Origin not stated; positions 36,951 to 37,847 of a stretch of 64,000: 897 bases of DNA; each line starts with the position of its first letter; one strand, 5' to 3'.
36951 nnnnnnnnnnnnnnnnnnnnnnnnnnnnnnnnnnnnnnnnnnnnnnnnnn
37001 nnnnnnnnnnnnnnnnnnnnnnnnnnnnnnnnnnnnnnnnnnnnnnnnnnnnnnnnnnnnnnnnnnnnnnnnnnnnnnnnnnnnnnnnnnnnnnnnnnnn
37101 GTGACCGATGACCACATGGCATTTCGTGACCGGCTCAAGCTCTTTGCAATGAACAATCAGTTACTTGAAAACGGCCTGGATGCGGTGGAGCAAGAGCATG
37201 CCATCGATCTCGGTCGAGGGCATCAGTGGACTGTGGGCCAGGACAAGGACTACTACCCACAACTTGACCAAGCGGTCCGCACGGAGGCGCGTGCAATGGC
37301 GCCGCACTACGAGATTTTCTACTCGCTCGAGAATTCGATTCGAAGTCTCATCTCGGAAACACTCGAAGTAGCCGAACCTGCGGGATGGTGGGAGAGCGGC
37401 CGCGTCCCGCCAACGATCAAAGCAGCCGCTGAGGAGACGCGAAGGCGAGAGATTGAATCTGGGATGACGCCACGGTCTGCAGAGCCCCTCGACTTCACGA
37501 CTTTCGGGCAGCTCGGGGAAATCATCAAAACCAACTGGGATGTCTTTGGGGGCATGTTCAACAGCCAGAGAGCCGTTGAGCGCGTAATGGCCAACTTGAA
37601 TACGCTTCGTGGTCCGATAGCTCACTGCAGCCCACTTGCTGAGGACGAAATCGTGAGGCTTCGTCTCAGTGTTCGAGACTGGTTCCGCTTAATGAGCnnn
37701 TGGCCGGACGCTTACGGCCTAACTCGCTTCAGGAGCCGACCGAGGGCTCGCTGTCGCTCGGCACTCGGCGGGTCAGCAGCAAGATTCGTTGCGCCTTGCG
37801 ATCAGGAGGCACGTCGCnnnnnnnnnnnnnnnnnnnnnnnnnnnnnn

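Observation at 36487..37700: Overlapping gene pair: about 205-aa DUF5343-like protein + Swt1-like HEPN protein (split toxin/effector candidate)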

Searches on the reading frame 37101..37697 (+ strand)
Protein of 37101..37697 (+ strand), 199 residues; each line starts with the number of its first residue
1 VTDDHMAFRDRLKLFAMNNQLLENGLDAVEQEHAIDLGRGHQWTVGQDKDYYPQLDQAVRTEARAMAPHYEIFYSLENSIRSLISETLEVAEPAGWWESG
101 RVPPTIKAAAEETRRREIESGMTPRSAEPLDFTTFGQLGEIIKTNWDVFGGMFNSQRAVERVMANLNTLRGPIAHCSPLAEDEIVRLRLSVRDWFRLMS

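Call 3: search_protein_families(library=pfam, proteins=[window:37101-37697:+], max_evalue=1)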
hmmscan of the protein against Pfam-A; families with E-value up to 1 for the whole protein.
window:37101-37697:+ (199 aa): 2 families
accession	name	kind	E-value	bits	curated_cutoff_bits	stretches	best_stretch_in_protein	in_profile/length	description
PF18731.6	HEPN_Swt1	-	1e-10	42.3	27.5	1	73-198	3-114/115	Swt1-like HEPN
PF18725.6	HEPN_SAV2148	-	0.0023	17.8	26.4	1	44-173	11-148/216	SAV2148-like HEPN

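Call 4: search_protein_families(library=padloc, proteins=[window:37101-37697:+], max_evalue=1)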
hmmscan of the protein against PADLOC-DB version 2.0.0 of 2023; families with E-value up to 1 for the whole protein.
window:37101-37697:+ (199 aa): 3 families
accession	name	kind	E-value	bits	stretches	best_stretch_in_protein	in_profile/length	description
PDLC04592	PDC-M34B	-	5.4e-35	118.8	1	10-197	4-189/192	-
PDLC04591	PDC-M34B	-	4.3e-26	89.9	1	50-197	35-183/185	-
PDLC04590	PDC-M34B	-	1.7e-12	45.5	1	56-194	3-141/147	-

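Call 12: find_homologous_proteins(query=window:37101-37697:+)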
Query window:37101-37697:+ (199 aa): 2486 proteins with E <= 0.001 among 2642 candidates; the best 120 are listed.
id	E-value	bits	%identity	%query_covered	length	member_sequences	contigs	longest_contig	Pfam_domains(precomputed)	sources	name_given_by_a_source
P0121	3.5e-126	436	100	97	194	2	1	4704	PF18731.7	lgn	-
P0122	6.7e-102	357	80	97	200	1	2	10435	PF18731.7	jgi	jgi:hypothetical protein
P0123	1.7e-94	333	73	99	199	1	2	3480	PF18731.7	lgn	-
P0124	1.0e-91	324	71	99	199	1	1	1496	PF18731.7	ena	-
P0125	4.0e-90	319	70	99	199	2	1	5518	PF18731.7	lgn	-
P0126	4.4e-90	318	72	97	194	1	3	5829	PF18731.7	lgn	-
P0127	5.0e-90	318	71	99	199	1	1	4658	PF18731.7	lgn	-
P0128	8.5e-90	318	70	99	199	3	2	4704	PF18731.7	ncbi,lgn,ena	-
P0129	1.1e-89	317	69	96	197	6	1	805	PF18731.7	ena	-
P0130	1.1e-89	317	71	96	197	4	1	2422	PF18731.7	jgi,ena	-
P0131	4.5e-89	315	75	91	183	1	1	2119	PF18731.7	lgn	-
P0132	4.9e-89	315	75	95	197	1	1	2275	PF18731.7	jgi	jgi:hypothetical protein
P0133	8.4e-89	314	72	96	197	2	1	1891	PF18731.7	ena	-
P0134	1.2e-88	314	70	99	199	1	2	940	PF18731.7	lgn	-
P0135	2.4e-88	313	70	97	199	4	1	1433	PF18731.7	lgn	-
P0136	2.9e-88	312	69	99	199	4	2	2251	PF18731.7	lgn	-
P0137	3.1e-88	312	69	98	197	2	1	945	PF18731.7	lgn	-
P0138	4.7e-88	312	70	96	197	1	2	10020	PF18731.7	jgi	jgi:hypothetical protein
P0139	6.8e-88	311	72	96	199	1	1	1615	PF18731.7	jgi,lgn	jgi:hypothetical protein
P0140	1.1e-87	311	71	96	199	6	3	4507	PF18731.7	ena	-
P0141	1.2e-87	311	69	97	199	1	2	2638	PF18731.7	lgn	-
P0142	1.4e-87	310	70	97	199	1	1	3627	PF18731.7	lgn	-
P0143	1.6e-87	310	69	96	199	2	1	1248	PF18731.7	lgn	-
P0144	2.1e-87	310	68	99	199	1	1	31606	PF18731.7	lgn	-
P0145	3.3e-87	309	69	99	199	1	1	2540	PF18731.7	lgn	-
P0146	4.1e-87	309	70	99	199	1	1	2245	PF18731.7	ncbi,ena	-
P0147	4.9e-87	309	73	94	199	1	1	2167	PF18731.7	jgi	-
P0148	7.1e-87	308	73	94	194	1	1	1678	PF18731.7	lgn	-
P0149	8.8e-87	308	69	96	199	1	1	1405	PF18731.7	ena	-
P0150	9.5e-87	308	73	94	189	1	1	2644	PF18731.7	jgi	jgi:hypothetical protein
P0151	1.0e-86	307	70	96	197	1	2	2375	PF18731.7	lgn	-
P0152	1.1e-86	307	69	96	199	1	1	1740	PF18731.7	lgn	-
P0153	1.1e-86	307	68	99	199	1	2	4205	PF18731.7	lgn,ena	-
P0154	1.3e-86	307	71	95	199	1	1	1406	PF18731.7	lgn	-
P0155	1.4e-86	307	67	99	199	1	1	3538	PF18731.7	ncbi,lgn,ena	-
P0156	1.5e-86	307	67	99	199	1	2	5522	PF18731.7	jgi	-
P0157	1.5e-86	307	68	99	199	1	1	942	PF18731.7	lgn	-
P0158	1.7e-86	307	70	99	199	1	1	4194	PF18731.7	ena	-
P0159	1.7e-86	307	70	97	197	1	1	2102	PF18731.7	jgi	jgi:hypothetical protein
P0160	2.1e-86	306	69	96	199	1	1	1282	PF18731.7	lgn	-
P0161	2.2e-86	306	68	99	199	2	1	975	PF18731.7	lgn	-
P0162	2.3e-86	306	69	99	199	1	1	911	PF18731.7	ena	-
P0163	2.3e-86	306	72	96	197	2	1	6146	PF18731.7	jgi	jgi:hypothetical protein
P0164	2.6e-86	306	70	96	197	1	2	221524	PF18731.7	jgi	jgi:hypothetical protein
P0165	3.8e-86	306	67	99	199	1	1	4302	PF18731.7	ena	-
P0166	4.5e-86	305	69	99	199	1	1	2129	PF18731.7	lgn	-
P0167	5.7e-86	305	69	96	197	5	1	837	PF18731.7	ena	-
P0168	5.9e-86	305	68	99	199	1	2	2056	PF18731.7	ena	-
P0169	6.9e-86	305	69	95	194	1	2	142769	PF18731.7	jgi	jgi:hypothetical protein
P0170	7.3e-86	305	68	99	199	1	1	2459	PF18731.7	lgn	-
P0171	8.4e-86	304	73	94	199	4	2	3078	PF18731.7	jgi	jgi:hypothetical protein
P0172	9.5e-86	304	69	95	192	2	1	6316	PF18731.7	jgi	-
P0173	1.0e-85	304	70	96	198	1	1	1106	PF18731.7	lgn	-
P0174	1.1e-85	304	69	96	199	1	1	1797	PF18731.7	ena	-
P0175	1.2e-85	304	69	96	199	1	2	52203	PF18731.7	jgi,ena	-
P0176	1.2e-85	304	70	97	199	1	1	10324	PF18731.7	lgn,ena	-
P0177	1.4e-85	304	69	96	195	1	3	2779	PF18731.7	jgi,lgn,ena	-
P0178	1.6e-85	304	70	94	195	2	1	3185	PF18731.7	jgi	jgi:hypothetical protein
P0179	2.3e-85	303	69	97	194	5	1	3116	PF18731.7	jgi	-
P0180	2.4e-85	303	69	95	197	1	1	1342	PF18731.7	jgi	jgi:Swt1-like HEPN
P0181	3.4e-85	302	66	99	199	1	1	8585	PF18731.7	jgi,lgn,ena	-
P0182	3.7e-85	302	68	95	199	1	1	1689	PF18731.7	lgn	-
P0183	4.2e-85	302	69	94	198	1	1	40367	PF18731.7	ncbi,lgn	ncbi:MAG: Swt1 family HEPN domain-containing protein [Acidobacteriota bacterium]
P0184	5.8e-85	302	71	94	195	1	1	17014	PF18731.7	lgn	-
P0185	6.5e-85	302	68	95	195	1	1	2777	PF18731.7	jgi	jgi:hypothetical protein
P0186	6.6e-85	302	70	93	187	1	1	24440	PF18731.7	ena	-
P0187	7.2e-85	301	67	99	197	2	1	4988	PF18731.7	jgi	jgi:hypothetical protein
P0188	7.2e-85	301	70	94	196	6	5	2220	PF18731.7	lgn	-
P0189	8.7e-85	301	71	94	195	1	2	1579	PF18731.7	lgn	-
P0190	8.8e-85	301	70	95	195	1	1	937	PF18731.7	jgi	jgi:hypothetical protein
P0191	1.0e-84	301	67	94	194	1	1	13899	PF18731.7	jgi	jgi:hypothetical protein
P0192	1.0e-84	301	71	97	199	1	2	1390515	PF18731.7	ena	-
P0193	1.2e-84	301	69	99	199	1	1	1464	PF18731.7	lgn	-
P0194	1.2e-84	301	69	95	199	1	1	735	PF18731.7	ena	-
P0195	1.7e-84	300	69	97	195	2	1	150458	PF18731.7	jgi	jgi:hypothetical protein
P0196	2.0e-84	300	69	97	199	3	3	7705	PF18731.7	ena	-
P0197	2.8e-84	299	69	95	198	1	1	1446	PF18731.7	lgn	-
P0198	3.3e-84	299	68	97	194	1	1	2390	PF18731.7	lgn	-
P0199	3.4e-84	299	68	95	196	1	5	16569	PF18731.7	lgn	-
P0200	3.4e-84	299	68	96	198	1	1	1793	PF18731.7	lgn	-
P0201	4.2e-84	299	68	96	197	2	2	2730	PF18731.7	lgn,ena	-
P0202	4.3e-84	299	72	94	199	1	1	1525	PF18731.7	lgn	-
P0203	6.2e-84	298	70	95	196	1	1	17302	PF18731.7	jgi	jgi:Swt1-like HEPN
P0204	6.2e-84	298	68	97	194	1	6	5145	PF18731.7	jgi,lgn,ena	jgi:hypothetical protein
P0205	6.6e-84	298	72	95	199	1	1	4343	PF18731.7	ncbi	-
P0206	6.8e-84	298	68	94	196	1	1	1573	PF18731.7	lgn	-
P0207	7.6e-84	298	70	95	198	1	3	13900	PF18731.7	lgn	-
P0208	8.4e-84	298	67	97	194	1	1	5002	PF18731.7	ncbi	-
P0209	1.0e-83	298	66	98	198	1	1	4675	PF18731.7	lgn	-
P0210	1.1e-83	298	66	97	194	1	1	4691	PF18731.7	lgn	-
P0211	1.3e-83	297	66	95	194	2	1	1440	PF18731.7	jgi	-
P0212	1.5e-83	297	69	94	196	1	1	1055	PF18731.7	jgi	jgi:Swt1-like HEPN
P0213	1.5e-83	297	68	95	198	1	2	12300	PF18731.7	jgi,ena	jgi:hypothetical protein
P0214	1.6e-83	297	69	94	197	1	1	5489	PF18731.7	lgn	-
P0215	1.7e-83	297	70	94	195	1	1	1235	PF18731.7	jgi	jgi:hypothetical protein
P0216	2.1e-83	297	69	95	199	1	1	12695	PF18731.7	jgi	jgi:hypothetical protein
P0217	2.1e-83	297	69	95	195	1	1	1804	PF18731.7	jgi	jgi:hypothetical protein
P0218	2.5e-83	296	69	95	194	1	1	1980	PF18731.7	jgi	jgi:hypothetical protein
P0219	3.2e-83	296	69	94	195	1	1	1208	PF18731.7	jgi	jgi:hypothetical protein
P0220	3.4e-83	296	66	98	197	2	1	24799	PF18731.7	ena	-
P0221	3.4e-83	296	66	96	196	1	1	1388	PF18731.7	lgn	-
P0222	4.2e-83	296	70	94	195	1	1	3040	PF18731.7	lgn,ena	-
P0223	4.4e-83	296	68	99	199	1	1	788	PF18731.7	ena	-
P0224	5.3e-83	295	66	96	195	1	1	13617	PF18731.7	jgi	jgi:hypothetical protein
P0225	5.5e-83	295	66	97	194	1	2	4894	PF18731.7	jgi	jgi:hypothetical protein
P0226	6.0e-83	295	68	96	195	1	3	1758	PF18731.7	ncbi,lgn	-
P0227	7.9e-83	295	66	95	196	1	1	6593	PF18731.7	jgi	jgi:Swt1-like HEPN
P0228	8.1e-83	295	67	96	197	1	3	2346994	PF18731.7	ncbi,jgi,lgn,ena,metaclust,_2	metaclust:\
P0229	9.3e-83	295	69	96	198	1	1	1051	PF18731.7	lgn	-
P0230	9.9e-83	294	69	95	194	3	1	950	PF18731.7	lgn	-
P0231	1.0e-82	294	67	94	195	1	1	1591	PF18731.7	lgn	-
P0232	1.0e-82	294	71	95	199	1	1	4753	PF18731.7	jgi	jgi:HEPN superfamily Swt1-like protein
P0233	1.3e-82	294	67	99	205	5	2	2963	PF18731.7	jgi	jgi:Swt1-like HEPN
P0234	1.4e-82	294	69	94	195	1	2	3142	PF18731.7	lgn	-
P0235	1.5e-82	294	69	95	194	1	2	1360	PF18731.7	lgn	-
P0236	2.2e-82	293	68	95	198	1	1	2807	PF18731.7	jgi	jgi:hypothetical protein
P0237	2.6e-82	293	67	95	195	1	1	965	PF18731.7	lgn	-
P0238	3.1e-82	293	67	94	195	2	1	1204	PF18731.7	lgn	-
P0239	3.1e-82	293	68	94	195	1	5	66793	PF18731.7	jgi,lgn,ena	jgi:hypothetical protein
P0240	3.5e-82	293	66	96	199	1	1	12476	PF18731.7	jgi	-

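Call 22: search_solved_structures(query=window:37101-37697:+, max_evalue=10)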
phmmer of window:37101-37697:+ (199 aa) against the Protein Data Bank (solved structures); distinct sequences matched with E-value up to 10: 3.
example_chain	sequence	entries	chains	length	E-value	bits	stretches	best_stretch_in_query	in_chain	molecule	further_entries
4j3g_A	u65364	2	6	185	0.11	15.2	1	8-58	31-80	GCN5-related N-acetyltransferase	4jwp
6hzk_A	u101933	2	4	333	1.1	12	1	50-171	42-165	Phosphoribulokinase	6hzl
6kev_A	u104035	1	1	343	1.2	11.8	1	50-171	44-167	Phosphoribulokinase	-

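Call 53: predict_structure(alignment_id=A5)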
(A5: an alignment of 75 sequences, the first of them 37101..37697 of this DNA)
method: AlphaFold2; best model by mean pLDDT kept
length: 199 residues; sequences in the alignment: 75
mean_pLDDT: 83.8   pTM: 0.64
mean pLDDT of the five models: 83.8, 82.1, 81.5, 80.0, 78.5
residues with pLDDT >= 90: 95; 70-90: 73; 50-70: 23; < 50: 8
segments of 3 or more residues with pLDDT < 50: none
pLDDT, mean of each block of 10 residues (from residue 1): 66 83 84 79 50 58 73 92 96 92 95 89 82 95 96 93 94 80 92 89
secondary structure, 60 per line:
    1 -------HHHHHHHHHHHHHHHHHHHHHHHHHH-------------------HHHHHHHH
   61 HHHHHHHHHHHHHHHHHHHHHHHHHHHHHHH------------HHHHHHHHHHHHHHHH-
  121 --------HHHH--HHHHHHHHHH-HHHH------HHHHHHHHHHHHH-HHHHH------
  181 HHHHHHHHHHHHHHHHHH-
elements in order: H8-33 H53-91 H104-119 H129-132 H135-144 H146-149 H156-168 H170-174 H181-198

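Call 57: fold_search(model_id=the predicted structure, library=pdb)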
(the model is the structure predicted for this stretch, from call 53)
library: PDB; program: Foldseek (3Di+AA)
matches with E <= 10: 217; with E <= 0.001: 0
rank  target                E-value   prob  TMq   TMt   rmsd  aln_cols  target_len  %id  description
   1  3crj_B                8.2e-01  0.15  0.22  0.23  14.5       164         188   12  Crystal structure of a TetR transcription regulator from Haloarcula marismortui ATCC 43049 (released 2008-04-22)
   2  5y6p_W8               1.2e+00  0.09  0.18  0.20  12.8       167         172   14  Structure of the phycobilisome from the red alga Griffithsia pacifica (released 2017-11-15)
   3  5tou_A                1.3e+00  0.12  0.19  0.23  12.0       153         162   12  STRUCTURE OF C-PHYCOCYANIN FROM ARCTIC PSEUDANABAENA SP. LW0831 (released 2017-03-08)
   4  5ook_A                1.4e+00  0.11  0.19  0.22  11.9       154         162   16  Structure of A. marina Phycocyanin contains overlapping isoforms (released 2018-06-20)
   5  8hhl_A                1.6e+00  0.10  0.19  0.07  15.0       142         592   17  Cryo-EM structure of the Cas12m2-crRNA-target DNA full R-loop complex (released 2023-04-12)
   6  8r2i_2                1.7e+00  0.15  0.19  0.34  11.4       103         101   11  Cryo-EM Structure of native Photosystem II assembly intermediate from Chlamydomonas reinhardtii (released 2024-01-31)
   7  2uul_C                1.9e+00  0.09  0.18  0.21  11.7       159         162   12  Crystal structure of C-phycocyanin from Phormidium, Lyngbya spp. (Marine) and Spirulina sp. (Fresh water) shows two di (released 2008-05-27)
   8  2uun_A                1.9e+00  0.09  0.19  0.22  12.0       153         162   11  Crystal structure of C-phycocyanin from Phormidium, Lyngbya spp. (Marine) and Spirulina sp. (Fresh water) shows two di (released 2008-05-13)
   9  4yjj_B                2.1e+00  0.08  0.20  0.22  12.5       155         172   15  Crystal structure of Phycocyanin from marine cyanobacterium Phormidium rubidum sp. A09DM (released 2016-03-09)
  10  6wlw_1                2.1e+00  0.08  0.18  0.23  19.2       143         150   12  The Vo region of human V-ATPase in state 1 (focused refinement) (released 2020-11-11)
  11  3mac_A                2.3e+00  0.08  0.20  0.20  13.8       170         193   10  crystal structure of GP41-derived protein complexed with fab 8062 (released 2010-12-08)
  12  1lh1                  2.3e+00  0.06  0.16  0.19  13.2       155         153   11  X-RAY STRUCTURAL INVESTIGATION OF LEGHEMOGLOBIN. VI. STRUCTURE OF ACETATE-FERRILEGHEMOGLOBIN AT A RESOLUTION OF 2.0 ANGS (released 1983-01-20)
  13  9g9m_A                2.3e+00  0.06  0.15  0.10  14.0       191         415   14  Lipid III flippase WzxE with NB10 and NB7 nanobodies in outward-facing conformation - crystal 1 (released 2025-01-22)
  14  2q00_B                2.6e+00  0.13  0.23  0.34   9.9       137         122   15  Crystal structure of the P95883_SULSO protein from Sulfolobus solfataricus. NESG target SsR10. (released 2007-05-29)
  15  6yj2_A                2.6e+00  0.08  0.20  0.21  13.3       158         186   13  Structural and DNA binding studies of the transcriptional repressor Rv2506 (BkaR) from Mycobacterium tuberculosis supp (released 2021-04-14)
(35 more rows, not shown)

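Call 61: search_solved_structures(query=A5, max_evalue=10)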
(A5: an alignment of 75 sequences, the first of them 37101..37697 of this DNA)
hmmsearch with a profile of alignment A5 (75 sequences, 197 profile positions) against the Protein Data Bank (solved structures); distinct sequences matched with E-value up to 10: 0.

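Call 63: search_protein_families(library=ncbifam, proteins=[window:37101-37697:+], max_evalue=0.1)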
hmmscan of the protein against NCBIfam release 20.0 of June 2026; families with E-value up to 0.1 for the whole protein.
window:37101-37697:+ (199 aa): 0 families

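Call 64: search_protein_families(library=phrogs, proteins=[window:37101-37697:+], max_evalue=0.1)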
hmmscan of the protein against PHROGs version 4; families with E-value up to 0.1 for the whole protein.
window:37101-37697:+ (199 aa): 0 families

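Call 78: find_related_loci(query=A5, collection=metagenome_contigs, flank=3000)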
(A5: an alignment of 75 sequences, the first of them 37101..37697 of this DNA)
Query A5 (199 aa) in metagenome_contigs; peptide patterns used: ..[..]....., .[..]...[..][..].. (x = any residue, [..] = any of these).
600 stretches matched a pattern (row limit reached: there are more); 251 encode a relative of the query (tblastn E <= 1e-3); the best 80 are kept; 80 distinct loci.
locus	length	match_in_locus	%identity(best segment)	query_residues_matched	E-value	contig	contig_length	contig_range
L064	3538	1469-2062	67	1-198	1e-94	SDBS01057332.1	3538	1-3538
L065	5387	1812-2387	69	7-198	2e-93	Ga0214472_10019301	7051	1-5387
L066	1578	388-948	73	12-198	7e-99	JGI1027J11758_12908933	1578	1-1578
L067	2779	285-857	69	8-198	8e-94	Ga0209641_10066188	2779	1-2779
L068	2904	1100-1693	66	1-198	2e-92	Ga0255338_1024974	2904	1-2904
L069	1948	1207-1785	68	6-198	1e-94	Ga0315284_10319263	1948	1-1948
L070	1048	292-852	69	12-198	3e-96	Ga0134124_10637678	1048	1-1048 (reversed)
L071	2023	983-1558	65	7-198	8e-92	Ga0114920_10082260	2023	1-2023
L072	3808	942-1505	68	11-198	8e-88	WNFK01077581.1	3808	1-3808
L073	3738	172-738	66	10-198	7e-88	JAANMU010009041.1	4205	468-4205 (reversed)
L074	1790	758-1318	67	12-198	6e-92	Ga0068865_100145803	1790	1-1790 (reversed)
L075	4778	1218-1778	69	12-198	1e-87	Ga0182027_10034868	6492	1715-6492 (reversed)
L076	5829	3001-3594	63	1-198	1e-86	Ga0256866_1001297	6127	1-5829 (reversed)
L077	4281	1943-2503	67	12-198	4e-86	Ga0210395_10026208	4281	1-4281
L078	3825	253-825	65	8-198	2e-85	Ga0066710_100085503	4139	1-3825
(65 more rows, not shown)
